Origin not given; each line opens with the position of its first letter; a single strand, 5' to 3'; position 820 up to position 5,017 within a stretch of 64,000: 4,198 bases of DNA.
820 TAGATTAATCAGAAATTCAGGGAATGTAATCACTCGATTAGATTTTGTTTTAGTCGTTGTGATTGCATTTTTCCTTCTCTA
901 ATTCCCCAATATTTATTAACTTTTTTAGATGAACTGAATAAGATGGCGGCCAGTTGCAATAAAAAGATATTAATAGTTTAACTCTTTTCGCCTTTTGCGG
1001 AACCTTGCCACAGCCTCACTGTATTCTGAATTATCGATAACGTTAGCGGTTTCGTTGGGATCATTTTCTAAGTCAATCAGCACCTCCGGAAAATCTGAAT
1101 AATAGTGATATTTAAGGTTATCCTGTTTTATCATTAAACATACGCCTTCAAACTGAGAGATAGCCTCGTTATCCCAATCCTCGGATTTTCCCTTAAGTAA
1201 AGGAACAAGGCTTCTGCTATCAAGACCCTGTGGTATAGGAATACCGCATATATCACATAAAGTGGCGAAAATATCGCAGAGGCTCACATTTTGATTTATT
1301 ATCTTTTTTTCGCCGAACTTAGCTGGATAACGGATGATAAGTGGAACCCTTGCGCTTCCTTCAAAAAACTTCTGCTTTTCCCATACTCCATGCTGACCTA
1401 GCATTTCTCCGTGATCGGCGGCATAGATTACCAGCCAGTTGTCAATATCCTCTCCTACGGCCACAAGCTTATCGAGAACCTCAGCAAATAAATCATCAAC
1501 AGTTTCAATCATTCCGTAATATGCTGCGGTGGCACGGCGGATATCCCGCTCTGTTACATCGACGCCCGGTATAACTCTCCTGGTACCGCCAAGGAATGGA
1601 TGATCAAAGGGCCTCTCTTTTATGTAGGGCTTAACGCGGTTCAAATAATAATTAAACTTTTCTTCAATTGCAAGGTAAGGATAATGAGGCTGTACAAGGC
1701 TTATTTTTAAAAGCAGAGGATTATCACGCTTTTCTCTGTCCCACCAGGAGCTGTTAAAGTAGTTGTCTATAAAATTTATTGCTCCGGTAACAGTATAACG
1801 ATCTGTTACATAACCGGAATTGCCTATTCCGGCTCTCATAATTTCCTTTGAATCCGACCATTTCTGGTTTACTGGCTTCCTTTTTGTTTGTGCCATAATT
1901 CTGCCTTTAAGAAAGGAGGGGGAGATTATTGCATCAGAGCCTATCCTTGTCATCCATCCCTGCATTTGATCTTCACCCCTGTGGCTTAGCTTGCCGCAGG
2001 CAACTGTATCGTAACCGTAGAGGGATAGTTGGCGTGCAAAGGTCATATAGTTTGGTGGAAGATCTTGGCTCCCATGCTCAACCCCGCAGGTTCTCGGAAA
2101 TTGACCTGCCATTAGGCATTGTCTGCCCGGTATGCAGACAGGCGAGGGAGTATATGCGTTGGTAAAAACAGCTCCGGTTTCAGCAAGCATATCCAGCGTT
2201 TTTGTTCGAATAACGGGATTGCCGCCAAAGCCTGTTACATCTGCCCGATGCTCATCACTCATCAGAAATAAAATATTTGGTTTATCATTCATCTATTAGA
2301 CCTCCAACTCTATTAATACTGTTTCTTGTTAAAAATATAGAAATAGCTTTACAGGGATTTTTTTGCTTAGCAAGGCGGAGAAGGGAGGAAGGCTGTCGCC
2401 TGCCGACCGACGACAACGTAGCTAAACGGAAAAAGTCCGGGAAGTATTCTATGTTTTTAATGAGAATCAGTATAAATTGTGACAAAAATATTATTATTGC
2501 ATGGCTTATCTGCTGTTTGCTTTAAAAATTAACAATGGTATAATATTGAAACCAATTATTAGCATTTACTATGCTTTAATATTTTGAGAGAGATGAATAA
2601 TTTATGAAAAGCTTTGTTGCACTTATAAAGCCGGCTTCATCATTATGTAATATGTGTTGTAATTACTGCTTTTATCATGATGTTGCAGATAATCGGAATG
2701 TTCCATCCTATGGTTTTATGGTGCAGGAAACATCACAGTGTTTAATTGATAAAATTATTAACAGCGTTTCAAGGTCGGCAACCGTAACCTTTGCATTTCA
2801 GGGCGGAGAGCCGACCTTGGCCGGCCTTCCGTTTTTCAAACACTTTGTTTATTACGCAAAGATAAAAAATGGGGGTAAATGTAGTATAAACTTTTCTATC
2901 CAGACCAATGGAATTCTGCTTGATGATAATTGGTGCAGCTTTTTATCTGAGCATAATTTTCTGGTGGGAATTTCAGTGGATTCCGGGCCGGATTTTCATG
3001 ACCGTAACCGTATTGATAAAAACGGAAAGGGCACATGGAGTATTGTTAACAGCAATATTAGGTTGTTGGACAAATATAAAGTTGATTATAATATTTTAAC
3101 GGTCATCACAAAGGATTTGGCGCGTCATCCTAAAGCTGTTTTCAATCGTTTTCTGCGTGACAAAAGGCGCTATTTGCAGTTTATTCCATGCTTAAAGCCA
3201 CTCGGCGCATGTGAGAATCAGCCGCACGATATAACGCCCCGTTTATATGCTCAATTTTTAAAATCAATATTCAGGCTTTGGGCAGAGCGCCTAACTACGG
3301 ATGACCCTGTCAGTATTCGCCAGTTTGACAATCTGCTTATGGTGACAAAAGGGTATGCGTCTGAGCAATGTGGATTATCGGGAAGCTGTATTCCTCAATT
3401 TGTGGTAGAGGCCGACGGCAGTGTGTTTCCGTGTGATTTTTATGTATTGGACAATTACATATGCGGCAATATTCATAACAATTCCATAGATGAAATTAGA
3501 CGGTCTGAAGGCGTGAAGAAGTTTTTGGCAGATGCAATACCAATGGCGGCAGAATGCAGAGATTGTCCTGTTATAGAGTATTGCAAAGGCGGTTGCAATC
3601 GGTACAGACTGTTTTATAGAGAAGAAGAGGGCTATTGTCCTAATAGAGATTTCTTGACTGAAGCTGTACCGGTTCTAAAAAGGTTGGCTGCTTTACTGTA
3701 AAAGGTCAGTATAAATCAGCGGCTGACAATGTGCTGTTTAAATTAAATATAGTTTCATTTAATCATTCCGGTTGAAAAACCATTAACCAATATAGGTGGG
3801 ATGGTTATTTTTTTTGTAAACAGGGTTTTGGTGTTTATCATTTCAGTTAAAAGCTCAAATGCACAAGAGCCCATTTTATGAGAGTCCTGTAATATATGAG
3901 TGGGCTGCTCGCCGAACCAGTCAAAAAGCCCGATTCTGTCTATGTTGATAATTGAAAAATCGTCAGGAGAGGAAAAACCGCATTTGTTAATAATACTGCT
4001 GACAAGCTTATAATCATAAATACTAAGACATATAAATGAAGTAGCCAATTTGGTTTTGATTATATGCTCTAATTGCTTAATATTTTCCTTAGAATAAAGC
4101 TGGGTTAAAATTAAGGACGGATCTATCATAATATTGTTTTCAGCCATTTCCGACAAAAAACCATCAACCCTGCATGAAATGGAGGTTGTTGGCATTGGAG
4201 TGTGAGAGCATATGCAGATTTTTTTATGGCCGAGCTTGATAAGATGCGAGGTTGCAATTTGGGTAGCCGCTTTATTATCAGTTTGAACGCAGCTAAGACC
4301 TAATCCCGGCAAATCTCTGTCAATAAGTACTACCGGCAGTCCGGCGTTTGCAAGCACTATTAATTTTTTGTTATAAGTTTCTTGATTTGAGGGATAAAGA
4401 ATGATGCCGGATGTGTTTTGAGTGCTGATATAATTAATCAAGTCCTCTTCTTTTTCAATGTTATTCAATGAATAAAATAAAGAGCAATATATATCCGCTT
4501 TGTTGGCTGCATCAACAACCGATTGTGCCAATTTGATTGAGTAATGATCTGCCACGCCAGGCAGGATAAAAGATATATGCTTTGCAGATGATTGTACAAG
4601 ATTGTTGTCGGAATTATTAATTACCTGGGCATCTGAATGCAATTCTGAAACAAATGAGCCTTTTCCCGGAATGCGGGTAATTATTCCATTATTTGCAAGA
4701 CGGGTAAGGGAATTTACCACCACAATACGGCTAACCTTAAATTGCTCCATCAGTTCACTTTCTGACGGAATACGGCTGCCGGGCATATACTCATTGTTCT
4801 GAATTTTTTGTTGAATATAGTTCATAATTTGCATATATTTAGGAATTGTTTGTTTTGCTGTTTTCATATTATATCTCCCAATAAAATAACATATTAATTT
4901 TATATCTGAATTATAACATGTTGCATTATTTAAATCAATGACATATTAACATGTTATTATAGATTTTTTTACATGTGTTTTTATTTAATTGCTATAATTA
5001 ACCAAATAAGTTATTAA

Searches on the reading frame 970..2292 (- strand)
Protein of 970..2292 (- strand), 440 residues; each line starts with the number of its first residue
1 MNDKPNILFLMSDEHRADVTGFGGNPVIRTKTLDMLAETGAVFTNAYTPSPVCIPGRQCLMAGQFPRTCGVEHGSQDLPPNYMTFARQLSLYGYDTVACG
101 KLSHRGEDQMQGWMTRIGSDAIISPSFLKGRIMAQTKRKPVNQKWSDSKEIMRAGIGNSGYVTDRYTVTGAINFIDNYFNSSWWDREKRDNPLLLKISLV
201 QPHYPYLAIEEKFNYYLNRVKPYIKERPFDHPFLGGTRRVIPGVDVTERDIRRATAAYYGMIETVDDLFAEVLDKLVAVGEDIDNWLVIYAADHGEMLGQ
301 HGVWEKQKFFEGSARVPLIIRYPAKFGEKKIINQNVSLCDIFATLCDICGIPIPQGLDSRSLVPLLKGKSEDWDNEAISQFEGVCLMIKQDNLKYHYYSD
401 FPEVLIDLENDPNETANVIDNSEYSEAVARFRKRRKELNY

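Call 4: search_protein_families(library=pfam, proteins=[window:970-2292:-], max_evalue=0.01)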
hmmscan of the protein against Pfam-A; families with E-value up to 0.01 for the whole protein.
window:970-2292:- (440 aa): 2 families
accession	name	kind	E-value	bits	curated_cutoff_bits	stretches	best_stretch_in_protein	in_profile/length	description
PF00884.28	Sulfatase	-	1.1e-37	130.4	25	1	5-351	1-301/301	Sulfatase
PF16347.10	SGSH_C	-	8e-21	75.2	29.3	1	299-438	1-151/154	N-sulphoglucosamine sulphohydrolase, C-terminal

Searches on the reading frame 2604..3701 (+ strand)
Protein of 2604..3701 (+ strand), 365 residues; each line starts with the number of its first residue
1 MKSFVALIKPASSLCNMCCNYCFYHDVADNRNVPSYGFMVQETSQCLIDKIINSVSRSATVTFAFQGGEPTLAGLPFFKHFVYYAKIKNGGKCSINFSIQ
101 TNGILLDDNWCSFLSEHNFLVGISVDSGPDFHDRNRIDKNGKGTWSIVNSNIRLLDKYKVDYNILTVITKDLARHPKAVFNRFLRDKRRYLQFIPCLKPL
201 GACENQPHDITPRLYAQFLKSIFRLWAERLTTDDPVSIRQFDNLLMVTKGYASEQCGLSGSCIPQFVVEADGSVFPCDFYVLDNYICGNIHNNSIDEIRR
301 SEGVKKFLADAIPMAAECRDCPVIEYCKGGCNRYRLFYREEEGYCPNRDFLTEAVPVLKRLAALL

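Call 4: search_protein_families(library=pfam, proteins=[window:2604-3701:+], max_evalue=0.01)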
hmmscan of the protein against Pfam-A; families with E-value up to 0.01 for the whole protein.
window:2604-3701:+ (365 aa): 3 families
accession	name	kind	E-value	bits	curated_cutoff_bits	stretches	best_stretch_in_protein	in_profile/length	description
PF04055.27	Radical_SAM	-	1.1e-11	45.6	29.5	1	14-168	6-151/166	Radical SAM superfamily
PF13186.11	SPASM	-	5.6e-11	43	21.5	1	265-322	7-67/67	Iron-sulfur cluster-binding domain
PF13353.11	Fer4_12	-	6.7e-07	30.1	22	1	14-122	14-114/137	4Fe-4S single cluster domain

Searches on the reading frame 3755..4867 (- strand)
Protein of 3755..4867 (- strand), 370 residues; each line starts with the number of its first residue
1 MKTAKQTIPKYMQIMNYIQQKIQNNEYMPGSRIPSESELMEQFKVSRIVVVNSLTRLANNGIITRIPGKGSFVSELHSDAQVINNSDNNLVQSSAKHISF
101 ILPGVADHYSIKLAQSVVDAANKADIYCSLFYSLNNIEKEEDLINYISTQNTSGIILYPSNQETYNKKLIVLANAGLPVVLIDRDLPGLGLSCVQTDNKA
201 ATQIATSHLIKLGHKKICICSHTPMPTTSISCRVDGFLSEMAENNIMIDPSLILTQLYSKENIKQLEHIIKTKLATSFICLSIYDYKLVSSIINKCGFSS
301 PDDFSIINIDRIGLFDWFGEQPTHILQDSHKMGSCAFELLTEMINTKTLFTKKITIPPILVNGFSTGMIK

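Call 4: search_protein_families(library=pfam, proteins=[window:3755-4867:-], max_evalue=0.01)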
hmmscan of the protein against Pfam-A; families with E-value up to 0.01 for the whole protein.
window:3755-4867:- (370 aa): 5 families
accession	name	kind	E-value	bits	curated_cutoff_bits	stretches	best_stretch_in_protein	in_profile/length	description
PF00392.27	GntR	-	1.6e-17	63.4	27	1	11-73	2-64/64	Bacterial regulatory proteins, gntR family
PF13407.12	Peripla_BP_4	-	9e-15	55.3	35.1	1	98-253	1-160/258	Periplasmic binding protein domain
PF13377.12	Peripla_BP_3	-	5.5e-12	46.5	26.5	1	207-366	2-167/167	Periplasmic binding protein-like domain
PF00532.27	Peripla_BP_1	-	6.2e-09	36.2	22.2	1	97-243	3-149/281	Periplasmic binding proteins and sugar binding domain of LacI family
PF01726.22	LexA_DNA_bind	-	0.0054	16.9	23.7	0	13-69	10-62/65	LexA DNA binding domain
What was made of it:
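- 3755..4867 (-): Divergently transcribed GntR-HTH / LacI-type sugar-binding regulator. Probable local regulator; context only, not part of the conserved core. Pfam GntR 1.6e-17, Peripla_BP_4 and Peripla_BP_3 (call 4).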
